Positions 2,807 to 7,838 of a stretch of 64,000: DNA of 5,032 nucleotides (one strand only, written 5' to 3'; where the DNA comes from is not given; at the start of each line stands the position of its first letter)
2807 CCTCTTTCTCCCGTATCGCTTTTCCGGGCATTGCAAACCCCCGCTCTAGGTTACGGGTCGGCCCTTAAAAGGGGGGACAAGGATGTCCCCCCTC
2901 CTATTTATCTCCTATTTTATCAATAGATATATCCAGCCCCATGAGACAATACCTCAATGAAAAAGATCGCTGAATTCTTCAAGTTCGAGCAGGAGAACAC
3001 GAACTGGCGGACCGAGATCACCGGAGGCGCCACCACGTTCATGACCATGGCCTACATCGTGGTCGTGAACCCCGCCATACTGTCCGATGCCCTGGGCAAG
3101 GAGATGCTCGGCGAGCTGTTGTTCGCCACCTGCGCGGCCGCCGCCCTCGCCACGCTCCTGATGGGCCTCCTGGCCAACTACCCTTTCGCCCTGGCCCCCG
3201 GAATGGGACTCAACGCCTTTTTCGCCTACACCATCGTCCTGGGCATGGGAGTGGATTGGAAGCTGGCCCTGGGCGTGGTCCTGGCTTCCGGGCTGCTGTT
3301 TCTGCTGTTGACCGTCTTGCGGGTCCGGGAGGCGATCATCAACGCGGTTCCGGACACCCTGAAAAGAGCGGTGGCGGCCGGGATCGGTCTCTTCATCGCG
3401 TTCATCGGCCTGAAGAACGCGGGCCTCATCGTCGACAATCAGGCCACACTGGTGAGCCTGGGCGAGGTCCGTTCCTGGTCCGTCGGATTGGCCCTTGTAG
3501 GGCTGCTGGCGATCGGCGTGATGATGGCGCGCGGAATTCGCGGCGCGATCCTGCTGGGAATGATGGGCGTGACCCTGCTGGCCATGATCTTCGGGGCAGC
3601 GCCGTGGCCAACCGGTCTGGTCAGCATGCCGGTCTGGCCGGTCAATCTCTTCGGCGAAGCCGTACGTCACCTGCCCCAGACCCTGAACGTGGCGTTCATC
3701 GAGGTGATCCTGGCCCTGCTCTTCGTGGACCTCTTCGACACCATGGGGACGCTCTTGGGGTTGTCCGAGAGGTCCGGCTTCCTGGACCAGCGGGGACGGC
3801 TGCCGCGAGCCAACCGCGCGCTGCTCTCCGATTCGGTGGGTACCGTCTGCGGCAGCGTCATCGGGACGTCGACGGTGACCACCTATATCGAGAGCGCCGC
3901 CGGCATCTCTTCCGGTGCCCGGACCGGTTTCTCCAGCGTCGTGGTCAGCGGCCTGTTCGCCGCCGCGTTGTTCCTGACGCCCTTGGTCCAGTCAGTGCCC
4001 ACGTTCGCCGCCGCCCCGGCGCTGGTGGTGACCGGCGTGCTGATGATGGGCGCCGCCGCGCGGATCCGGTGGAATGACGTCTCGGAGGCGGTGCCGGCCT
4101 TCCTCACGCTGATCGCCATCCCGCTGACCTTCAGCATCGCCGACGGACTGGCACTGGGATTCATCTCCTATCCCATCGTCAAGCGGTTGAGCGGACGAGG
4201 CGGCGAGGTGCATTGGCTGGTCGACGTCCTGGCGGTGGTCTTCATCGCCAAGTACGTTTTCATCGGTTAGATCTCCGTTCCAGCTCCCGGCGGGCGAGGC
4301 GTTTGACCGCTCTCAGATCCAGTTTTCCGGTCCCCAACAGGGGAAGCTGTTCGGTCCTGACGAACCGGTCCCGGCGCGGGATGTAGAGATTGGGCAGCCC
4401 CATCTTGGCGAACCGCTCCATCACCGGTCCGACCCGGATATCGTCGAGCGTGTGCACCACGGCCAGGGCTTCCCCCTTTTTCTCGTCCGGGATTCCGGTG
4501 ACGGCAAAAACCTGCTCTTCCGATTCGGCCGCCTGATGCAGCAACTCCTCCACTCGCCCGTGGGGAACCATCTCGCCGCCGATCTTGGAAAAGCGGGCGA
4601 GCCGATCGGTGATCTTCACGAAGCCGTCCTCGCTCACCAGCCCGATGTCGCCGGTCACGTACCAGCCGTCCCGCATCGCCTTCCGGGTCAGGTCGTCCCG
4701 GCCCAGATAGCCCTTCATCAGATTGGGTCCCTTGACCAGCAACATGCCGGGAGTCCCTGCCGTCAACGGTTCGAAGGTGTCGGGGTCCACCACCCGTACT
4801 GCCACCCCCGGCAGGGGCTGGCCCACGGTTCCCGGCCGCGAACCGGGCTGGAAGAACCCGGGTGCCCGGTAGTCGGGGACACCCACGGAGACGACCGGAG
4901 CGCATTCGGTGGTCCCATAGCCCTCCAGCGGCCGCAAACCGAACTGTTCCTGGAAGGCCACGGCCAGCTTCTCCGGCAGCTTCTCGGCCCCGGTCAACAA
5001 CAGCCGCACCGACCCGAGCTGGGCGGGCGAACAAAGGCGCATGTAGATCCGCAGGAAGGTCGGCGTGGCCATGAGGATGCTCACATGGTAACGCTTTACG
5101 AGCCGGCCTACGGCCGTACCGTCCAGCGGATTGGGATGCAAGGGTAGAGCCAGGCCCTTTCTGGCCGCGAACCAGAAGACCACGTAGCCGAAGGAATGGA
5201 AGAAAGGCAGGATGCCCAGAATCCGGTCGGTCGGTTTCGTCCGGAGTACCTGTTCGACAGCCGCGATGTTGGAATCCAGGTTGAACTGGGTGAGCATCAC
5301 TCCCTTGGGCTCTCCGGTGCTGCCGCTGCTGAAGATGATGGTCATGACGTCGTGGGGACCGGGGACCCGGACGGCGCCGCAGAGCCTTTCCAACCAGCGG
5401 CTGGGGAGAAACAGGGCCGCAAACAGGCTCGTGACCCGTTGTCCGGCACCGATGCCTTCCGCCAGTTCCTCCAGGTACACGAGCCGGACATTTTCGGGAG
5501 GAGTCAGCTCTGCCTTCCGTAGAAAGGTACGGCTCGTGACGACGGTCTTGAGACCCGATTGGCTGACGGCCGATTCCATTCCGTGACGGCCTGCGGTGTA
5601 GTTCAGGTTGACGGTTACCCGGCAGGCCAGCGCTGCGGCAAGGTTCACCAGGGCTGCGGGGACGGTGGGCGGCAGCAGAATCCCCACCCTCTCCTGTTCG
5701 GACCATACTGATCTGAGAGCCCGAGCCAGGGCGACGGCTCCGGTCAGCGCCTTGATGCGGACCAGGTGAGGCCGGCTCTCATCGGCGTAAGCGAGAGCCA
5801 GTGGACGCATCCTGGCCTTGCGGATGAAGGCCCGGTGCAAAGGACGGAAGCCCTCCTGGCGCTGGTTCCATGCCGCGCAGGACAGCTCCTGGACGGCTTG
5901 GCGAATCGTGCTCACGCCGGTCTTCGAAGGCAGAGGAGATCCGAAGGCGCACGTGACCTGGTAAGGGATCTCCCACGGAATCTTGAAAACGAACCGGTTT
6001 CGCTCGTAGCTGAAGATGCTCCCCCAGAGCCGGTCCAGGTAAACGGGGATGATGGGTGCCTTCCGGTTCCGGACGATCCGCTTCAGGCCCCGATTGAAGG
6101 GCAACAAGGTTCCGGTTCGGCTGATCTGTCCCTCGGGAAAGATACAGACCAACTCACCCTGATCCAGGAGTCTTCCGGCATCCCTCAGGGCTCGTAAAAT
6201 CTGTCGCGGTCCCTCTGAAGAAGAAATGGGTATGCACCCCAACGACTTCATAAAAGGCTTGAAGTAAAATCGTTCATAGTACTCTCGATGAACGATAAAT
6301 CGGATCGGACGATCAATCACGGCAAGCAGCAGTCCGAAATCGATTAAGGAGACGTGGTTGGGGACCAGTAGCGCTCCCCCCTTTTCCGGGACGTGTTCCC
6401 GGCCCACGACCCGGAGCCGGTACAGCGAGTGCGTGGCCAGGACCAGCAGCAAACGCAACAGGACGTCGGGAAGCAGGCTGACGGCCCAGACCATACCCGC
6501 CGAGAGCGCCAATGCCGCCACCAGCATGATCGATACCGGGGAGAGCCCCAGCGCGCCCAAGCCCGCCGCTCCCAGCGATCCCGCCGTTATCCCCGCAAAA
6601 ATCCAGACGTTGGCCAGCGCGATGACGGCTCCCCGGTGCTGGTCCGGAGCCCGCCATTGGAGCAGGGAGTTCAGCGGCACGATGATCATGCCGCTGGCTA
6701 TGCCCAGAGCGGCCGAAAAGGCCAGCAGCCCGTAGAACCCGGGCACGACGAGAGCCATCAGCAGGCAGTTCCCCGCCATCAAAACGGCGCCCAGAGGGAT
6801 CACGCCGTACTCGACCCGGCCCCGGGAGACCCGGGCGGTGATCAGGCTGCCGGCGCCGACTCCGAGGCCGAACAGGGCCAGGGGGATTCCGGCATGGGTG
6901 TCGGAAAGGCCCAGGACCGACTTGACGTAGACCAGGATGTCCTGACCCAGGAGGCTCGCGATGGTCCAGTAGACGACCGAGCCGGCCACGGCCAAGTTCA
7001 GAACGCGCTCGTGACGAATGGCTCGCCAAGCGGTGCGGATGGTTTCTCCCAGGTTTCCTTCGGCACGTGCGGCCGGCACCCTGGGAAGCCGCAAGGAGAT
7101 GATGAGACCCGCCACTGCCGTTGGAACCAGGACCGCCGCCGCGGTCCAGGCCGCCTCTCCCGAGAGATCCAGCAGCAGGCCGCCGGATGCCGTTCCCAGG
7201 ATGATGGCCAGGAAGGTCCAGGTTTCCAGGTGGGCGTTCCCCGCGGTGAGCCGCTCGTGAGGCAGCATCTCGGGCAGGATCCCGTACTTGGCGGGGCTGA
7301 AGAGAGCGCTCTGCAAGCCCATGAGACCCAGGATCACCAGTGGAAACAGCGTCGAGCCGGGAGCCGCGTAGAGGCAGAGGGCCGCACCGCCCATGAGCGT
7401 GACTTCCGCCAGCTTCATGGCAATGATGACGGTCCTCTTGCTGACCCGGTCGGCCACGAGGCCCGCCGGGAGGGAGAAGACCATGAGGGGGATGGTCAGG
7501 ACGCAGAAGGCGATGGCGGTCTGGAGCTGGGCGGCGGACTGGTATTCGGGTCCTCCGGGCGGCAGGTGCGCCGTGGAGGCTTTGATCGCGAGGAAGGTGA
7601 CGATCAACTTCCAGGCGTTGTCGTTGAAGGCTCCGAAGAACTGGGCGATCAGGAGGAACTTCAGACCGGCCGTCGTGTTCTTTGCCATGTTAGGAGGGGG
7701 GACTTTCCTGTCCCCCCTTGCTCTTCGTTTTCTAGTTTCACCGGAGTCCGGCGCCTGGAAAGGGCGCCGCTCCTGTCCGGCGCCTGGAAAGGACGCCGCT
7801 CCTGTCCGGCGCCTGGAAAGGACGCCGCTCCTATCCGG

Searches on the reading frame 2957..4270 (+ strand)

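Call 89: search_protein_families(library=pfam, proteins=[window:2957-4270:+], max_evalue=0.0001)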
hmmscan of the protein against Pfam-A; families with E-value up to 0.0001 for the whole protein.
window:2957-4270:+ (437 aa): 1 family
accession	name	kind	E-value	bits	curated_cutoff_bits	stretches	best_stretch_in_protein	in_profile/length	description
PF00860.26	Xan_ur_permease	-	2.6e-47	161.8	27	1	20-396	3-385/389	Permease family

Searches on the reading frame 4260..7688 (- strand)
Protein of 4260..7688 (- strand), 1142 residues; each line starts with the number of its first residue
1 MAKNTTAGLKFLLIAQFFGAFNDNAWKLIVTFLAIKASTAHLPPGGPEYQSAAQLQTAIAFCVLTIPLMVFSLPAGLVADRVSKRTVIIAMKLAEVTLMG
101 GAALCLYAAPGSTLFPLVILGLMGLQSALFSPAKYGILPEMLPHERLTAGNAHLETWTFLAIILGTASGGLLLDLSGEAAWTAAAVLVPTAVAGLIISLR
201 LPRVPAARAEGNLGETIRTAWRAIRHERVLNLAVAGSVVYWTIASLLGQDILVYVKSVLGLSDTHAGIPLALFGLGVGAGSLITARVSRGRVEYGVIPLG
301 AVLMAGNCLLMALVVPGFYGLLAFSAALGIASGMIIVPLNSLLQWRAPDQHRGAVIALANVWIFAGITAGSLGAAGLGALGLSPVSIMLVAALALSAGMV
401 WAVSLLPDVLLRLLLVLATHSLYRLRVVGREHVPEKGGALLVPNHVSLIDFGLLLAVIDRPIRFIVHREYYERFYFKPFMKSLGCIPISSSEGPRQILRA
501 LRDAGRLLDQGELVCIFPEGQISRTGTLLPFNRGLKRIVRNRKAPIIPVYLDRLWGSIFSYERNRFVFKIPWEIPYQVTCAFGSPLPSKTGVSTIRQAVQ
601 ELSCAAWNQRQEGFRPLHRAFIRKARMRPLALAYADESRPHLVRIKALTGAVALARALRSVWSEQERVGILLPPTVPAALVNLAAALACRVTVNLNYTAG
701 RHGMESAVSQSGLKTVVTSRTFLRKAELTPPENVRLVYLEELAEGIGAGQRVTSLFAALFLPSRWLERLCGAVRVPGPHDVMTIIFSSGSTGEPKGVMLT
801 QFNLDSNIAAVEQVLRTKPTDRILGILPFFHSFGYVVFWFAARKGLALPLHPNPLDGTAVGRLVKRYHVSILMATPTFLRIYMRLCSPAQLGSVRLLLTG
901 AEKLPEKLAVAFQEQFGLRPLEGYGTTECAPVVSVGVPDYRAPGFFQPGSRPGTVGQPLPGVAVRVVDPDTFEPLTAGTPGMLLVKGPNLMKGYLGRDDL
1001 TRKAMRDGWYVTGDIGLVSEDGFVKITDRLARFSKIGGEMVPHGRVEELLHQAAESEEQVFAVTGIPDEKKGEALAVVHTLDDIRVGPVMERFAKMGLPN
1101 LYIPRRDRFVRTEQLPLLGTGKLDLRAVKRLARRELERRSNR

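Call 89: search_protein_families(library=pfam, proteins=[window:4260-7688:-], max_evalue=0.0001)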
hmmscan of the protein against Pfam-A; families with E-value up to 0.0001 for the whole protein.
window:4260-7688:- (1142 aa): 4 families
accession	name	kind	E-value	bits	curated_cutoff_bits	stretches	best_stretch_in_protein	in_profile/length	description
PF00501.34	AMP-binding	-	3.5e-64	217.4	29.9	1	651-995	31-384/384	AMP-binding enzyme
PF01553.26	Acyltransferase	-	1.4e-26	93.3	23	1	424-551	1-131/132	Acyltransferase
PF07690.21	MFS_1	-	1.7e-24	86.8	33.4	1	29-370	15-346/347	Major Facilitator Superfamily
PF05977.19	MFS_3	-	1e-13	51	27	1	51-400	41-388/524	Transmembrane secretion effector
